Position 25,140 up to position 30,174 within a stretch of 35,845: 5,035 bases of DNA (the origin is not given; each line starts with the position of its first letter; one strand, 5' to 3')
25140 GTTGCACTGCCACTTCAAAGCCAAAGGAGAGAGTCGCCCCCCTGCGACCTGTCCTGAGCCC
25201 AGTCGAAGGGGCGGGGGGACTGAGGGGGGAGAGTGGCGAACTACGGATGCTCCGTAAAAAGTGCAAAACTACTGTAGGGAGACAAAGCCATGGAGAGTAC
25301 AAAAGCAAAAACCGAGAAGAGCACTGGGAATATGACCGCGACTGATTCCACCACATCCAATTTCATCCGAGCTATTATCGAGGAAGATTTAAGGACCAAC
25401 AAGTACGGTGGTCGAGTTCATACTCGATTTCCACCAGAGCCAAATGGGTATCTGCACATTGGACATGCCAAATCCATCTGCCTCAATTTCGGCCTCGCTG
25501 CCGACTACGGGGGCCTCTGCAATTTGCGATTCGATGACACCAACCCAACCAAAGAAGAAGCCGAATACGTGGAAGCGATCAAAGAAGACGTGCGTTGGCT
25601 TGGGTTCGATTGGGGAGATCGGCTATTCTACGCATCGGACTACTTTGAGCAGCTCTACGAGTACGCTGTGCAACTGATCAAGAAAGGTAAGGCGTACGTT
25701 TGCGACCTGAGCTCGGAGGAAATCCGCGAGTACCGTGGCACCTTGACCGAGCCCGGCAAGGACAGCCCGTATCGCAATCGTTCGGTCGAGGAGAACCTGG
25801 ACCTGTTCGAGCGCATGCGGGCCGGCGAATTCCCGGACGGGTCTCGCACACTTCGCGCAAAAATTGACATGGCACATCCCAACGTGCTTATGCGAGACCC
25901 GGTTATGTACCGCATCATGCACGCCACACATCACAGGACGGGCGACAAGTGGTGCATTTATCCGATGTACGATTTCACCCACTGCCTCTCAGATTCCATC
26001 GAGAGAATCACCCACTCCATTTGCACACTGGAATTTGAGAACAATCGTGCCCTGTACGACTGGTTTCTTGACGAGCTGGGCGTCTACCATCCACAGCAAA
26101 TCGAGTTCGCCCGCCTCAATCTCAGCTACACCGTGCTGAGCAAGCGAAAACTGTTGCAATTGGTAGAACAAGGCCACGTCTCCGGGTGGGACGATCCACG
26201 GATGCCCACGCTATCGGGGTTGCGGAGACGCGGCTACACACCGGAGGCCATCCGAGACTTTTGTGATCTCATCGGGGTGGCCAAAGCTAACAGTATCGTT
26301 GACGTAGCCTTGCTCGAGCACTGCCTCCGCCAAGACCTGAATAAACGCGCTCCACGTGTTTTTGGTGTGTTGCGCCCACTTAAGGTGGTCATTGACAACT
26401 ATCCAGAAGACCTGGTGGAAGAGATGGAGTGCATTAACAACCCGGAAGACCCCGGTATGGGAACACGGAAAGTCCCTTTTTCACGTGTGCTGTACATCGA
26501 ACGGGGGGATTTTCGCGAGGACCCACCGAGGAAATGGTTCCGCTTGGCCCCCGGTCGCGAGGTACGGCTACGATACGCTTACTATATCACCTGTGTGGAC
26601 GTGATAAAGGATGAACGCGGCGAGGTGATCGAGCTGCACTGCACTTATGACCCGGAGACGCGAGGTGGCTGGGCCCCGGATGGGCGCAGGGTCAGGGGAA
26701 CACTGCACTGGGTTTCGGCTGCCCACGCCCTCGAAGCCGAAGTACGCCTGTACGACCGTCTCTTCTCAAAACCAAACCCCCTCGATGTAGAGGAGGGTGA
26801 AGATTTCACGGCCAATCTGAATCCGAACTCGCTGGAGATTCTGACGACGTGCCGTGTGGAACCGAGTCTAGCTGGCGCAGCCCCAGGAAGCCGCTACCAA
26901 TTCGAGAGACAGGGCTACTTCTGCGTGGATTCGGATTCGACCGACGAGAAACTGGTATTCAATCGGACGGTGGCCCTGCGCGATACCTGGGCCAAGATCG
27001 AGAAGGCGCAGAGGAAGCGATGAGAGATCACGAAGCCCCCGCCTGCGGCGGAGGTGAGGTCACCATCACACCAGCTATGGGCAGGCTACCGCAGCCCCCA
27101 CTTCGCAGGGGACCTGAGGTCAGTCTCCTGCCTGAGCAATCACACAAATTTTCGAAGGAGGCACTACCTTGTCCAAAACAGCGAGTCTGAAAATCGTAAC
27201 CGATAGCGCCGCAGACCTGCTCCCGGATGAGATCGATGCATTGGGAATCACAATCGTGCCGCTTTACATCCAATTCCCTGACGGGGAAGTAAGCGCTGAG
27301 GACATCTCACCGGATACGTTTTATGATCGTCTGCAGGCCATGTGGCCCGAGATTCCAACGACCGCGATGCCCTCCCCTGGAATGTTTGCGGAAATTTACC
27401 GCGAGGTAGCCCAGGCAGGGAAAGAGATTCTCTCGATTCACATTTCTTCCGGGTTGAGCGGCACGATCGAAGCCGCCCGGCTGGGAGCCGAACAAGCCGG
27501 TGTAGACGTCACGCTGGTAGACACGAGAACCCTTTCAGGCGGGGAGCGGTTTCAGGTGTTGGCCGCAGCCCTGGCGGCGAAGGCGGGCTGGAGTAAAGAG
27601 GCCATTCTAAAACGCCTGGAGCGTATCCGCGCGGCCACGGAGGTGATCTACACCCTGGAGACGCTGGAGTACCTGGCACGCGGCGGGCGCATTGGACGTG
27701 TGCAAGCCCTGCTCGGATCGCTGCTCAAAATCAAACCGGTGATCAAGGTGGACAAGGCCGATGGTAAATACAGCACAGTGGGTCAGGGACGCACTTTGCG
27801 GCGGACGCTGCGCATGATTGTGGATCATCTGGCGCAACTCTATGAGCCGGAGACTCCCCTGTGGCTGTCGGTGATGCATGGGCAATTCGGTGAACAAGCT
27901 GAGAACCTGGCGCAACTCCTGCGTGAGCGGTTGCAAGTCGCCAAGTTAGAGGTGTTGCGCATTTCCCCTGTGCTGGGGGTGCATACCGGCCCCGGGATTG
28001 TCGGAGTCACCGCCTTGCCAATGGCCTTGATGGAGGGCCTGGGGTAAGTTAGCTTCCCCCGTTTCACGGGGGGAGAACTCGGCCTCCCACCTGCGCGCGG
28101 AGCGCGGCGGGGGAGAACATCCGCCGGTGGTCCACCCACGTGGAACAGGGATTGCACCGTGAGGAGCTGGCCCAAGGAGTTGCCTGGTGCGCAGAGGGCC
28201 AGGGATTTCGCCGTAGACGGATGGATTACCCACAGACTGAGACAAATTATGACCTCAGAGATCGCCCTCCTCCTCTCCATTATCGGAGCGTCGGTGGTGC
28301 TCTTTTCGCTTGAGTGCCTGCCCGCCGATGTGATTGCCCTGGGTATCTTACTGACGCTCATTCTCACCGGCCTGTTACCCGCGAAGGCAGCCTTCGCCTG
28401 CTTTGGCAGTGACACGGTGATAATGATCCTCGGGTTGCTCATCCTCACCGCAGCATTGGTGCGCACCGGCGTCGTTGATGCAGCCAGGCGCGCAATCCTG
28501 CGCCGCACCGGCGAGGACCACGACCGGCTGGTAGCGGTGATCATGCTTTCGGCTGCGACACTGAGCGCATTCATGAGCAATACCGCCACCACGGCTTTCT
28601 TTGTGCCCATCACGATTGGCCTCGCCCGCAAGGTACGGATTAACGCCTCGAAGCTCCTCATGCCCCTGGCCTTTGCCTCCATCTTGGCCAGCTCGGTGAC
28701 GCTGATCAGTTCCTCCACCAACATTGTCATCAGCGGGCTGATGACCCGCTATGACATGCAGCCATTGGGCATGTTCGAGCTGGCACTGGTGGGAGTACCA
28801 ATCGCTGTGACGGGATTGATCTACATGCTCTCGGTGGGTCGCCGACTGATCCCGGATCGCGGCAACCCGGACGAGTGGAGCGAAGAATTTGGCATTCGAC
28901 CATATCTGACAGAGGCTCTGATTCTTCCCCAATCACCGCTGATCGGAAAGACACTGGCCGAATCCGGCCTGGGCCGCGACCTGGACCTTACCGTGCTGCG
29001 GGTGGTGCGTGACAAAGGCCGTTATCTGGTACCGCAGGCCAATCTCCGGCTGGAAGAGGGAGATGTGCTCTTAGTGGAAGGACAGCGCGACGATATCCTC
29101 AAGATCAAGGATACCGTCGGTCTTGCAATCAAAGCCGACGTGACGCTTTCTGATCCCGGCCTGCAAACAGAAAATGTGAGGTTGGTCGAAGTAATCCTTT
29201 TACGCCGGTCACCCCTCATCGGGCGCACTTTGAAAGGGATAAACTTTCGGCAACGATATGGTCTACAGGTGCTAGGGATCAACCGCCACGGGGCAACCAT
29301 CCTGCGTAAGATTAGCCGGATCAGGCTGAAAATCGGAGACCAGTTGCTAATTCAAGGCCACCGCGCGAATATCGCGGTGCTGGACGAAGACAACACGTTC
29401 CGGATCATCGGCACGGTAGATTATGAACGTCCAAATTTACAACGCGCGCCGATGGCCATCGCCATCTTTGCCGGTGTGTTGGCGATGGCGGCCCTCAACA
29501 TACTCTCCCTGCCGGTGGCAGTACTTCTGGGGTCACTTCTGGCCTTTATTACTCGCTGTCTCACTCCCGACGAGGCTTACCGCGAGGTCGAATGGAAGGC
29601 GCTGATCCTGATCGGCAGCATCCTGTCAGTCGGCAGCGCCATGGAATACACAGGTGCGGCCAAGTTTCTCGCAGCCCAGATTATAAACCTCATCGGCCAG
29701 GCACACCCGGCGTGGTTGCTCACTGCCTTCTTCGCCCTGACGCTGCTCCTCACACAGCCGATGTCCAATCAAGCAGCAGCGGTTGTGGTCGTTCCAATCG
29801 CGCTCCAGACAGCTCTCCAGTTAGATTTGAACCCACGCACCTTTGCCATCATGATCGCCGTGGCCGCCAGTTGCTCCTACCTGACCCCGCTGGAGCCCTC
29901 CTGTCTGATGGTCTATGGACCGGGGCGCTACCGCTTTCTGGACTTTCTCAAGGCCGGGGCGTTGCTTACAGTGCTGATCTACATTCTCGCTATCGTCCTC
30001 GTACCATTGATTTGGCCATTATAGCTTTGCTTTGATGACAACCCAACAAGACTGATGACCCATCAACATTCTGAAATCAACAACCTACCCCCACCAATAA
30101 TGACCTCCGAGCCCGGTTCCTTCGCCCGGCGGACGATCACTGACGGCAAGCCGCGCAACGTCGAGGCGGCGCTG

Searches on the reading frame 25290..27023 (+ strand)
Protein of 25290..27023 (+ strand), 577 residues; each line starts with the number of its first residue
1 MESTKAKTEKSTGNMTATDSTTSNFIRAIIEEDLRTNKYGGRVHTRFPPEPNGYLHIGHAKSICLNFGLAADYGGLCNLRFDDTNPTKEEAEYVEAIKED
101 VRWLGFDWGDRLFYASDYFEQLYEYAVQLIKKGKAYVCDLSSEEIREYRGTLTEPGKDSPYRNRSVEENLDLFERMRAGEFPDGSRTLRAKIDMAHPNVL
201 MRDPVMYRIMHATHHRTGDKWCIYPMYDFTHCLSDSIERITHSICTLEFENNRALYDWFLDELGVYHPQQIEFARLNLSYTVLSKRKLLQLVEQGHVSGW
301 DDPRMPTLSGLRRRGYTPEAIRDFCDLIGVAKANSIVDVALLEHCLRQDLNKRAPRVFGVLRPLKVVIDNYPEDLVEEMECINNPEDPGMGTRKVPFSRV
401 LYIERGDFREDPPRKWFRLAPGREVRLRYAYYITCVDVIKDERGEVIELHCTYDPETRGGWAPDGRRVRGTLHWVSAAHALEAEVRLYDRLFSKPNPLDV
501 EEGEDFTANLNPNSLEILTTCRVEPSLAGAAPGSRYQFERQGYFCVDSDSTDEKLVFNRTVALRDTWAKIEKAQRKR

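Call 15: search_protein_families(library=pfam, proteins=[window:25290-27023:+], max_evalue=0.001)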
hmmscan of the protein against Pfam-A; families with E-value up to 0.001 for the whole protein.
window:25290-27023:+ (577 aa): 3 families
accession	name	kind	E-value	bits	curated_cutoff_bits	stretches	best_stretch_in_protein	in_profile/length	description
PF00749.27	tRNA-synt_1c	-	6.9e-116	387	23.4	1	43-351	2-313/314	tRNA synthetases class I (E and Q), catalytic domain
PF03950.23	tRNA-synt_1c_C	-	1.8e-29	102.3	23.9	1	354-454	1-91/91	tRNA synthetases class I (E and Q), anti-codon binding domain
PF20974.2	tRNA-synt_1c_C2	-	5.9e-26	91.4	23.9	1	471-547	1-69/69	tRNA synthetases class I (E and Q), anti-codon binding domain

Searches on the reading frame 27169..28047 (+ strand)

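Call 23: search_protein_families(library=pfam, proteins=[window:27169-28047:+], max_evalue=0.001)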
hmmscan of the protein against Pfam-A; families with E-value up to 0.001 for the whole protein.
window:27169-28047:+ (292 aa): 1 family
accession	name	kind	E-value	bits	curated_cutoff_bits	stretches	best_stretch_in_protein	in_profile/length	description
PF02645.21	DegV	-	3.6e-78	263.1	27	1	7-284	2-279/280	Uncharacterised protein, DegV family COG1307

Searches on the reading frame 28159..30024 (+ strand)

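Call 23: search_protein_families(library=pfam, proteins=[window:28159-30024:+], max_evalue=0.001)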
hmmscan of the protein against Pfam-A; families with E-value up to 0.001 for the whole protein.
window:28159-30024:+ (621 aa): 3 families
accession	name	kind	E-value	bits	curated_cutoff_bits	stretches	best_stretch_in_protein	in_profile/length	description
PF03600.22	CitMHS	-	4.5e-79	266.4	31.9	2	46-567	1-334/336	Citrate transporter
PF02080.26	TrkA_C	-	5.7e-25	87.5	27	2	250-319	1-69/71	TrkA-C domain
PF00939.25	Na_sulph_symp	-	2.2e-16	60.4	27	2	456-620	298-467/472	Sodium:sulfate symporter transmembrane region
